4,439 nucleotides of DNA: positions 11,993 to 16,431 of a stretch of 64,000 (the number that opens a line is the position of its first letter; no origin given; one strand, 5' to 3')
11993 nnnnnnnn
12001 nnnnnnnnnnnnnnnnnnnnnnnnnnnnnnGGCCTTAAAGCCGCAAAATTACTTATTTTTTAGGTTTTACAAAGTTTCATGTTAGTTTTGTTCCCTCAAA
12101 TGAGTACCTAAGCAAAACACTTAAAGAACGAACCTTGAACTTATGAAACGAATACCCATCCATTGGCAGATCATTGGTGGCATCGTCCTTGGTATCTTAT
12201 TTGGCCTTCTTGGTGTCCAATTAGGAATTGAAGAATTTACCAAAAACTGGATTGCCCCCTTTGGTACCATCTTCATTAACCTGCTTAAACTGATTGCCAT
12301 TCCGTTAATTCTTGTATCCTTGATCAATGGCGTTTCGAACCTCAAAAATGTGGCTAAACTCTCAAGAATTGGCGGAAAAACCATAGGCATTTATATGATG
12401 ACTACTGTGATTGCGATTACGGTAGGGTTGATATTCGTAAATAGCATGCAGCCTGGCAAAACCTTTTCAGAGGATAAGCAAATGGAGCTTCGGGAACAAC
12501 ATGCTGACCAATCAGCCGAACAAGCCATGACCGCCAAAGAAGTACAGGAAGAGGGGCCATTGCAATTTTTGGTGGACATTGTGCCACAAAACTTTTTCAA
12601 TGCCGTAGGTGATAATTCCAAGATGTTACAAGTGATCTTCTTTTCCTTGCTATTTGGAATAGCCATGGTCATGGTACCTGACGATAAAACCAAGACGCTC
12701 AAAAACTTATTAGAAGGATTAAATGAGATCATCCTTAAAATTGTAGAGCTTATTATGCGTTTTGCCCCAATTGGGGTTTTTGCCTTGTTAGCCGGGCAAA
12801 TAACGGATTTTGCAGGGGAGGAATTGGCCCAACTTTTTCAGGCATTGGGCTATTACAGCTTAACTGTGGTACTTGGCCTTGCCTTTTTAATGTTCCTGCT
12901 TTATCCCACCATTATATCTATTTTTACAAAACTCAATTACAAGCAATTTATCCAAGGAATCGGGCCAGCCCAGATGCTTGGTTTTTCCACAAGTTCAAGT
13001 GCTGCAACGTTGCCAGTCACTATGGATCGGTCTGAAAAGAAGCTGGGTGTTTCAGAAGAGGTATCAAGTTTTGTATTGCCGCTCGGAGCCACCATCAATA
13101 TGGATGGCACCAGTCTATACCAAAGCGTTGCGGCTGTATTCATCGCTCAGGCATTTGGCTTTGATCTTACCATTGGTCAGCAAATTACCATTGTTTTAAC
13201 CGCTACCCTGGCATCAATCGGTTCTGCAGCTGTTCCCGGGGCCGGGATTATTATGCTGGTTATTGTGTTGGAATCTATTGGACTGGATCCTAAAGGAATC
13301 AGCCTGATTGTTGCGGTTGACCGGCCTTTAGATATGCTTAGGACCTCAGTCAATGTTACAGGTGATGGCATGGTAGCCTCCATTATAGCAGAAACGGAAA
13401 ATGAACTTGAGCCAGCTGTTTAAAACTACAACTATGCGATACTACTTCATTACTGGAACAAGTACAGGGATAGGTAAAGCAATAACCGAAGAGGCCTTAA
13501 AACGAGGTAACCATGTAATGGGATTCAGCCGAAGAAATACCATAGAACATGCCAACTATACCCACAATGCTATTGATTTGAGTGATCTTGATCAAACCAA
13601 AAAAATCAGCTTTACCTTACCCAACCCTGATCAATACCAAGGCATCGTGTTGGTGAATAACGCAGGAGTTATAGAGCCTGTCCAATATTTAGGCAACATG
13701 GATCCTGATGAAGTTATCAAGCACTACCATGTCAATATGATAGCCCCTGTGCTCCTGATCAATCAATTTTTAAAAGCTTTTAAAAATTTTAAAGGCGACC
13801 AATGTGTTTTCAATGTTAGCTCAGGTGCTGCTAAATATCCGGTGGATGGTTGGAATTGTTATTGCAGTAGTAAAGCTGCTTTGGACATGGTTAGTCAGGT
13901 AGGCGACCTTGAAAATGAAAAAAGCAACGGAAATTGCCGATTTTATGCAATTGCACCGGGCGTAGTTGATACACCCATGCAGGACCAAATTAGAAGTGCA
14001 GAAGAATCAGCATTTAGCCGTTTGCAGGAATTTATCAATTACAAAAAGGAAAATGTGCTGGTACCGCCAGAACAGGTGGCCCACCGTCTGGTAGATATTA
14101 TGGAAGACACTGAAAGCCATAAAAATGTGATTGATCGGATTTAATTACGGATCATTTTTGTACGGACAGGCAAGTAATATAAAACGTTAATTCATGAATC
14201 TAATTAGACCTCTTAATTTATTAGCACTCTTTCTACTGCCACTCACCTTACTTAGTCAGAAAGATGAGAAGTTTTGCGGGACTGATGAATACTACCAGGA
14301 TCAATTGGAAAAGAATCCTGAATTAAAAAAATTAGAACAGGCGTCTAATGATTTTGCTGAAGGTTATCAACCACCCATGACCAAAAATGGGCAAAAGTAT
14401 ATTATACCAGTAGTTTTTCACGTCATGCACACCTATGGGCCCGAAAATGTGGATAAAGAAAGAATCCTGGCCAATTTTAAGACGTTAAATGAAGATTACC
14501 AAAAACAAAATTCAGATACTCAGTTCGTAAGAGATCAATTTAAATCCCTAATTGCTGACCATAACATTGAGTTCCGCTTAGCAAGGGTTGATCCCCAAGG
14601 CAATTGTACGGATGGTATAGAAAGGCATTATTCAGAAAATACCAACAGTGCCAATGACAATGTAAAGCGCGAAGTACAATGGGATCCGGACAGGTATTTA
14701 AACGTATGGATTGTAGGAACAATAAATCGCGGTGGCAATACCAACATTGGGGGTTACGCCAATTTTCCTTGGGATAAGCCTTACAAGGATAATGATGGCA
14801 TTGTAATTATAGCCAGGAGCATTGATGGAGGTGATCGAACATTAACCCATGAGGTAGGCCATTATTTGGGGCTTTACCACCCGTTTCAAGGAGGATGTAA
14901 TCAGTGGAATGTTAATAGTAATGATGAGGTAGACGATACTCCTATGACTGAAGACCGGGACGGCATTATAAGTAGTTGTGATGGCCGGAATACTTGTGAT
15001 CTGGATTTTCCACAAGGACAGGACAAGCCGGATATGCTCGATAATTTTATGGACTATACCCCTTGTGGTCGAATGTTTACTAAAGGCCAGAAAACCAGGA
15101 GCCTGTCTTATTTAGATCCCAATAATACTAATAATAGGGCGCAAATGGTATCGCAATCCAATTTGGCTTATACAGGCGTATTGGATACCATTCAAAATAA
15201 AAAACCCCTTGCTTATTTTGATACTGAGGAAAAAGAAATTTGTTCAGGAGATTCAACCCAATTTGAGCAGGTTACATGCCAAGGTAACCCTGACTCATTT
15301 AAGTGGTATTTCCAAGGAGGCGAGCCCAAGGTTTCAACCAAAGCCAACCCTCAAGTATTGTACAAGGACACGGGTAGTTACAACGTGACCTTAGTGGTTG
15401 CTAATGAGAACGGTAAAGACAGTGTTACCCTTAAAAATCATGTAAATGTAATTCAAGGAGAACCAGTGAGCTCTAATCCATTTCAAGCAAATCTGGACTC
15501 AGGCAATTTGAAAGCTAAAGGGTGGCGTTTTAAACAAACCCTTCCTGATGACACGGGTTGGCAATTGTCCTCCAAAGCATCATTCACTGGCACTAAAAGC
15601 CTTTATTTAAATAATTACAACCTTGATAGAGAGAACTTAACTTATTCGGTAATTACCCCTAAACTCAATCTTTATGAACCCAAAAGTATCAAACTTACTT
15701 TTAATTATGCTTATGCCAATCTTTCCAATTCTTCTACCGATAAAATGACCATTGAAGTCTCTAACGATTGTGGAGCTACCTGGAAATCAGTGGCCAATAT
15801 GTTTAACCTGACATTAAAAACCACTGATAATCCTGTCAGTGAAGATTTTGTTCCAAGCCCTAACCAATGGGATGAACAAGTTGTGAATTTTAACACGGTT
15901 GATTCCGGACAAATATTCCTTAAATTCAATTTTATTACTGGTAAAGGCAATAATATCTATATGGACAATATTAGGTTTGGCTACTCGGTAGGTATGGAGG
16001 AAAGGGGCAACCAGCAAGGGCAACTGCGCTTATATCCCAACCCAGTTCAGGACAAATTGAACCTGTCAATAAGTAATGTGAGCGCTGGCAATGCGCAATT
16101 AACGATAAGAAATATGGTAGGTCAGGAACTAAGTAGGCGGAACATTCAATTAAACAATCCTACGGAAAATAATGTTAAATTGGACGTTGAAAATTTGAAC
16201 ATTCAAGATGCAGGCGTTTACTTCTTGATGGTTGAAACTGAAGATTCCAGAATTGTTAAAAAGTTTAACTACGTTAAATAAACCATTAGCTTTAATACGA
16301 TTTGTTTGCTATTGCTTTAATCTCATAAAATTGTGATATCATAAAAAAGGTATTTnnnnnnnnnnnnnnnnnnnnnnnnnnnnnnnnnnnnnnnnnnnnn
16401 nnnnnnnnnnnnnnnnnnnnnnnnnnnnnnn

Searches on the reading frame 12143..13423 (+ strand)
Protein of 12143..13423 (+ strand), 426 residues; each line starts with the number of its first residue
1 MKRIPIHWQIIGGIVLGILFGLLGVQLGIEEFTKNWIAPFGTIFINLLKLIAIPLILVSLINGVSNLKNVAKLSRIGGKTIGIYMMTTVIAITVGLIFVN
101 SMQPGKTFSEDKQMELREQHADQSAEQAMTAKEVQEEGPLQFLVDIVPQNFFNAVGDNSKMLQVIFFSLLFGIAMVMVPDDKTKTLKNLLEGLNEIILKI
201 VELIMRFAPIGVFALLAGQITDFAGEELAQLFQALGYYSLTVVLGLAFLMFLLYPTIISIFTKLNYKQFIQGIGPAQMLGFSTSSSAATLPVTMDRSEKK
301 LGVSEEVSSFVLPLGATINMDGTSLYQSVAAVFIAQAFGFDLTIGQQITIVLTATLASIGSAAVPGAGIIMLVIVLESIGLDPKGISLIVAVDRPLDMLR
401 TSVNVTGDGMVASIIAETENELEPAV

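Call 81: search_protein_families(library=pfam, proteins=[window:12143-13423:+], max_evalue=0.00001)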
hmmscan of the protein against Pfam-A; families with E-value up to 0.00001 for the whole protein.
window:12143-13423:+ (426 aa): 1 family
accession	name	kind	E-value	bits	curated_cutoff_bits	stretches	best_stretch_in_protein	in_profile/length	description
PF00375.23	SDF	-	2.6e-128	428.8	27.9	1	7-417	2-386/387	Sodium:dicarboxylate symporter family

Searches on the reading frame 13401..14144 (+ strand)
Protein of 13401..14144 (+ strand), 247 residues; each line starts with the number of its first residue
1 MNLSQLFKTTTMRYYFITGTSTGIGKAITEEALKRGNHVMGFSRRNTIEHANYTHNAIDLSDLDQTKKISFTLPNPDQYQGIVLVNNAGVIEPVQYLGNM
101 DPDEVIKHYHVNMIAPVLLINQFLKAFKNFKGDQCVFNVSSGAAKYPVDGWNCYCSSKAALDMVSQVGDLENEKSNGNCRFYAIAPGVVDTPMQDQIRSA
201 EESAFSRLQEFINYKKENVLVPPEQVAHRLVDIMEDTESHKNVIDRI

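Call 81: search_protein_families(library=pfam, proteins=[window:13401-14144:+], max_evalue=0.00001)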
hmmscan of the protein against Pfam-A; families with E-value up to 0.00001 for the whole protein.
window:13401-14144:+ (247 aa): 2 families
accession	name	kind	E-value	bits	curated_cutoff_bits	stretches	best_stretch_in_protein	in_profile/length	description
PF00106.31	adh_short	-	2.2e-27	96.3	26.6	1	16-201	4-194/195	short chain dehydrogenase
PF13561.12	adh_short_C2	-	1.2e-13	51.6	27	1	22-211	6-197/236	Enoyl-(Acyl carrier protein) reductase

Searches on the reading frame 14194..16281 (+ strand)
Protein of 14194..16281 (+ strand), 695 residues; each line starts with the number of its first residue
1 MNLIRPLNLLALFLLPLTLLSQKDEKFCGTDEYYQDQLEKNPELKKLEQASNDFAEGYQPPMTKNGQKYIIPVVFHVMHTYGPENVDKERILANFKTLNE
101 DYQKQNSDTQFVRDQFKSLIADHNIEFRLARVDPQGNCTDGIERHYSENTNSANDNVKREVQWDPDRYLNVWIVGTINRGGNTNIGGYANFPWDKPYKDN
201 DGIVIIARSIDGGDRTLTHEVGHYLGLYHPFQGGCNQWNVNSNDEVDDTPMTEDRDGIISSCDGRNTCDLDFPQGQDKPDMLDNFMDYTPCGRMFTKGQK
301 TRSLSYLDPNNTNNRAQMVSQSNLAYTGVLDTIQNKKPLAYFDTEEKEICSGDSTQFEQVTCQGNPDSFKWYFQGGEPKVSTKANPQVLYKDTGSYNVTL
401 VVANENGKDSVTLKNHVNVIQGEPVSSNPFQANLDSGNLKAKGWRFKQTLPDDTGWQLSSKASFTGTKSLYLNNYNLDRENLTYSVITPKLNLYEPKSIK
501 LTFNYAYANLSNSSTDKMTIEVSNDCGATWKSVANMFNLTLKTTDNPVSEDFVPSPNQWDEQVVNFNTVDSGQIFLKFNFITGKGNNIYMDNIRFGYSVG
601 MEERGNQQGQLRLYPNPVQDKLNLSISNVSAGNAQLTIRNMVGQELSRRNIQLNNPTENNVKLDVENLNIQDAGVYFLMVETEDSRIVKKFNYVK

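Call 81: search_protein_families(library=pfam, proteins=[window:14194-16281:+], max_evalue=0.00001)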
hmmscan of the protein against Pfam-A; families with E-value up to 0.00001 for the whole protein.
window:14194-16281:+ (695 aa): 4 families
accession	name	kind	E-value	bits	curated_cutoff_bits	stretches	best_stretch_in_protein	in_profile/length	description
PF05572.19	Peptidase_M43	-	4e-22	79.2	23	1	153-305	3-149/152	Pregnancy-associated plasma protein-A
PF18962.6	Por_Secre_tail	-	2.8e-11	44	27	1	613-691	1-73/75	Secretion system C-terminal sorting domain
PF18911.6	PKD_4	-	5.3e-09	36.4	27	1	335-417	1-83/85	PKD domain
PF00801.26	PKD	-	2e-08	34.5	23.5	1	352-417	14-80/80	PKD domain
